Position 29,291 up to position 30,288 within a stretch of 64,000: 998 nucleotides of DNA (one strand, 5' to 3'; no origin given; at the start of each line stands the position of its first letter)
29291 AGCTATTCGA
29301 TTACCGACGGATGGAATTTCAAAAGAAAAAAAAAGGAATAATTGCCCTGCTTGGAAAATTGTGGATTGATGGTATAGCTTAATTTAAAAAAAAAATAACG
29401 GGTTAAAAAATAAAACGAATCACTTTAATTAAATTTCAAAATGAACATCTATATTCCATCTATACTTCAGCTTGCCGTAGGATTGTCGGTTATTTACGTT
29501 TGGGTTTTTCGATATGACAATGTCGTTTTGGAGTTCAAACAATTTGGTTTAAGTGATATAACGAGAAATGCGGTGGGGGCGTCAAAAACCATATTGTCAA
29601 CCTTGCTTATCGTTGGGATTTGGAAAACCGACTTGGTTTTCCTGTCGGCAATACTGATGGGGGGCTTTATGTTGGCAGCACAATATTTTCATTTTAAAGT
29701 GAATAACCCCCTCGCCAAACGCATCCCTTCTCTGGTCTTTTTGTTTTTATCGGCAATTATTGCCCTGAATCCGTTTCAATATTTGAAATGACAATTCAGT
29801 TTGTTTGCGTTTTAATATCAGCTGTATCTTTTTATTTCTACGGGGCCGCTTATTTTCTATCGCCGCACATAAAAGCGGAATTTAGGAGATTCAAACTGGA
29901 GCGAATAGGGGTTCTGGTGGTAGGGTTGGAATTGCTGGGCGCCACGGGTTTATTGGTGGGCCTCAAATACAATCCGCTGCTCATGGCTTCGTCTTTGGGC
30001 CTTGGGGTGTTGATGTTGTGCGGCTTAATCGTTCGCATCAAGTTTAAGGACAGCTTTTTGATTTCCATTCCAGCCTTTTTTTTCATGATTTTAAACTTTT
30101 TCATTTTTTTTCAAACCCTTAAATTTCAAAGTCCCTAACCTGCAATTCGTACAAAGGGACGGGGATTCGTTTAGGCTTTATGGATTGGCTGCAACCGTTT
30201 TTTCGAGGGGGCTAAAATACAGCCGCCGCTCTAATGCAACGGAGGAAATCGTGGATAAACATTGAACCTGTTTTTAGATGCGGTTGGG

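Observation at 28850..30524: AT-rich islet of four tiny membrane-protein genes wedged between lpdA and tRNA-Gln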

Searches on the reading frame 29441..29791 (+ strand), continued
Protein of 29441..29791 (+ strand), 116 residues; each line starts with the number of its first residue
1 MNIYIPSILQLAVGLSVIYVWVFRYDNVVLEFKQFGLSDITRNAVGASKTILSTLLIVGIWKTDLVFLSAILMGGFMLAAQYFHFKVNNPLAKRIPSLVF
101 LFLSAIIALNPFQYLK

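Call 22: find_related_loci(query=A1, collection=genome_contigs, flank=5000)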
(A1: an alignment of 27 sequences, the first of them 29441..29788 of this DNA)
Query A1 (116 aa) in genome_contigs; peptide patterns used: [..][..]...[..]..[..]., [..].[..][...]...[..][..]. (x = any residue, [..] = any of these).
362 stretches matched a pattern; 254 encode a relative of the query (tblastn E <= 1e-3); the best 80 are kept; 80 distinct loci.
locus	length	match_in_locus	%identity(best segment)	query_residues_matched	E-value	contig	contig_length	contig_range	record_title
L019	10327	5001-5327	61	5-113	7e-42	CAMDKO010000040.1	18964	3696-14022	MAG: Pedobacter schmidteae isolate MsH-01oct19-224 genome assembly, contig: MsH-01oct19-C5543, whole genome shotgun sequ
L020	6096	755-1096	64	1-113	5e-42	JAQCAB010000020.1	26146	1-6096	MAG: Bacteroidetes bacterium isolate casp150-mb.87 NODE_4977_length_26146_cov_0.143087, whole genome shotgun sequence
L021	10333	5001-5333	63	2-113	2e-41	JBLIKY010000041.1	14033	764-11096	MAG: Lentimonas sp. isolate 3300054694_29 Ga0535664_0005474, whole genome shotgun sequence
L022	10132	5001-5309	66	8-110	1e-41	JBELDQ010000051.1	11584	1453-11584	MAG: Polaribacter sp. isolate REMEI053_ass_metaspades_bin.111 NODE_8889_length_11584_cov_15.513574, whole genome shotgun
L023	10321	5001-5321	61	5-111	2e-41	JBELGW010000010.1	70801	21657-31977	MAG: Polaribacter sp. isolate REMEI099_ass_metaspades_bin.45 NODE_469_length_70801_cov_15.320753, whole genome shotgun s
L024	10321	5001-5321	63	7-113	2e-41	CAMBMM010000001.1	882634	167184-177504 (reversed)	MAG: Sphingobacterium thalpophilum isolate TE-08apr19-169 genome assembly, contig: TE-08apr19-C1, whole genome shotgun s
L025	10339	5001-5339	63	1-113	2e-41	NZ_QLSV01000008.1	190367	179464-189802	Flavobacterium lacus strain CGMCC 1.12504 Ga0171593_108, whole genome shotgun sequence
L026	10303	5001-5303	70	10-110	1e-41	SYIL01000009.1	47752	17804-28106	MAG: Bacteroidota bacterium isolate F1-60-MAGs155 F1-60__c81296, whole genome shotgun sequence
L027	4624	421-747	61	5-113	2e-41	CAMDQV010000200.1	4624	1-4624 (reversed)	MAG: Pedobacter schmidteae isolate TrH-25oct19-83 genome assembly, contig: TrH-25oct19-C41499, whole genome shotgun sequ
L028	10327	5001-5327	61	5-113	1e-41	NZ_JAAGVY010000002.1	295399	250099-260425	Cryomorpha ignava strain QSSC 1-22 Cignava_QSSC1_22_contig002_length, whole genome shotgun sequence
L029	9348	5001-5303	65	8-108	9e-41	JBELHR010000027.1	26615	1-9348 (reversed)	MAG: Flavobacteriaceae bacterium isolate REMEI102_ass_metaspades_bin.38 NODE_2156_length_26615_cov_83.717508, whole geno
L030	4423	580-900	62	7-113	1e-40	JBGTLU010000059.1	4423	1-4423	MAG: Sphingobacteriaceae bacterium isolate JTS-RE344 k141_2536435, whole genome shotgun sequence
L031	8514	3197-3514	60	8-113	4e-40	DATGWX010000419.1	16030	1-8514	MAG TPA_asm: Bacteroidia bacterium isolate SMAG_U10593 k141_269096, whole genome shotgun sequence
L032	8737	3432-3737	64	9-110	5e-40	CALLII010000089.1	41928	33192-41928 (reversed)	MAG: uncultured Flavobacteriales bacterium isolate B3_Bin_METABAT__66_1 genome assembly, contig: c_000002672004, whole g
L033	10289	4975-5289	64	4-108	7e-40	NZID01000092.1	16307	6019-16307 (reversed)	MAG: Crocinitomicaceae bacterium isolate MED621 68073, whole genome shotgun sequence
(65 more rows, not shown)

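Call 30: find_related_loci(query=A1, collection=viral_contigs, flank=5000)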
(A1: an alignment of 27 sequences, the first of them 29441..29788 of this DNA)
Query A1 (116 aa) in viral_contigs; peptide patterns used: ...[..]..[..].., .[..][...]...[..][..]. (x = any residue, [..] = any of these).
72 stretches matched a pattern, but none encodes a relative of the query by tblastn (E <= 1e-3).

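Call 31: search_dna_similar(query=window:29441-29788:+, collection=plasmids, mode=protein, max_evalue=0.001, max_rows=10)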
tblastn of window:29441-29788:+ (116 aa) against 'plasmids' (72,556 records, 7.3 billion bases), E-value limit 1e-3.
Records with a match: 1; places in all: 1; records where one place covers at least 80% of the query: 1.
Best place of each record, by identity: <60% 1.
By first word of the organism name: Fulvitalea 1.
By predicted mobility (MOB-suite, as given by PLSDB): non-mobilizable 1.
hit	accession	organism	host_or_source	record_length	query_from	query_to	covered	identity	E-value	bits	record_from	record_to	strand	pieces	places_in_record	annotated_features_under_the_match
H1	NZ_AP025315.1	Fulvitalea axinellae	-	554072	10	115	91%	26.2%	4e-6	51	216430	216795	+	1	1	DoxX family protein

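Call 44: search_protein_families(library=padloc, proteins=[window:29441-29791:+], max_evalue=1)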
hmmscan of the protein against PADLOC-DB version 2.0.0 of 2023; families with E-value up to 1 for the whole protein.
window:29441-29791:+ (116 aa): 0 families

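Call 45: search_protein_families(library=phrogs, proteins=[window:29441-29791:+], max_evalue=1)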
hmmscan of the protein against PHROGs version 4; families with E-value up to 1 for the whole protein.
window:29441-29791:+ (116 aa): 2 families
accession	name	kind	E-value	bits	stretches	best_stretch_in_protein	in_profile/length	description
phrog_28587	-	unknown function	0.0047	17.6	1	50-105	73-132/160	-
phrog_33749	-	unknown function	0.27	11.6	1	2-70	79-145/236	-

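Call 51: search_solved_structures(query=A1, max_evalue=10)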
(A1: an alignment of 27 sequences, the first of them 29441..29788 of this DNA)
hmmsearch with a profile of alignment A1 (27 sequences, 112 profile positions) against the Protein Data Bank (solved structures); distinct sequences matched with E-value up to 10: 5.
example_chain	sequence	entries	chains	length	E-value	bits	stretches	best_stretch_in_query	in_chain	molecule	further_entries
7o1v_A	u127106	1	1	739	0.95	12.9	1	67-99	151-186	Photosystem I P700 chlorophyll a apoprotein A1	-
5oy0_1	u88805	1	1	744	0.98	12.9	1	67-99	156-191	Photosystem I P700 chlorophyll a apoprotein A1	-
6nwa_A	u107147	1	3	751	1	12.9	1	67-99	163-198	Photosystem I P700 chlorophyll a apoprotein A1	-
4kt0_A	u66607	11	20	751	1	12.8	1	67-99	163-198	Photosystem I P700 chlorophyll a apoprotein A1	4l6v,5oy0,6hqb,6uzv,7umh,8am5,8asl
7s3d_A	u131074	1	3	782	4.7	10.7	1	66-101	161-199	Photosystem I P700 chlorophyll a apoprotein A1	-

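Call 68: predict_structure(alignment_id=A1)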
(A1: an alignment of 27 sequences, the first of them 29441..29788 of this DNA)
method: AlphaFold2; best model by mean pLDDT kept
length: 116 residues; sequences in the alignment: 27
mean_pLDDT: 90.2   pTM: 0.82
mean pLDDT of the five models: 90.2, 89.6, 88.8, 88.6, 83.7
residues with pLDDT >= 90: 83; 70-90: 24; 50-70: 9; < 50: 0
segments of 3 or more residues with pLDDT < 50: none
pLDDT, mean of each block of 10 residues (from residue 1): 79 95 88 91 94 94 91 97 94 94 93 60
secondary structure, 60 per line:
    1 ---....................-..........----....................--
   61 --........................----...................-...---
elements in order: H4-23 H25-34 H39-58 H63-86 H91-109

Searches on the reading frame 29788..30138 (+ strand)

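Call 5: search_protein_families(library=pfam, proteins=[window:29788-30138:+], max_evalue=1)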
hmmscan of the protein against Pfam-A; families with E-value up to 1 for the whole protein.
window:29788-30138:+ (116 aa): 1 family
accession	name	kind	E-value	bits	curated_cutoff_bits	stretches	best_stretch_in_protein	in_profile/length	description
PF13564.11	DoxX_2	-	1.8e-06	28.5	26.3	1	10-102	5-100/103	DoxX-like family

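Call 6: search_protein_families(library=ncbifam, proteins=[window:29788-30138:+], max_evalue=1)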
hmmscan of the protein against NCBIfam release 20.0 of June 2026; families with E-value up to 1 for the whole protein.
window:29788-30138:+ (116 aa): 0 families

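Call 44: search_protein_families(library=padloc, proteins=[window:29788-30138:+], max_evalue=1)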
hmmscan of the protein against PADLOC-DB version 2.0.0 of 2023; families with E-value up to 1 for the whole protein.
window:29788-30138:+ (116 aa): 0 families

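Call 45: search_protein_families(library=phrogs, proteins=[window:29788-30138:+], max_evalue=1)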
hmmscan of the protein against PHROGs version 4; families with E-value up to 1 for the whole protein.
window:29788-30138:+ (116 aa): 2 families
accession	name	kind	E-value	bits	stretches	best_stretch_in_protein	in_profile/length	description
phrog_18437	-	unknown function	0.22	12.6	0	69-99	6-36/116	-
phrog_13581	-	unknown function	0.98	10.5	1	3-38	8-43/111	-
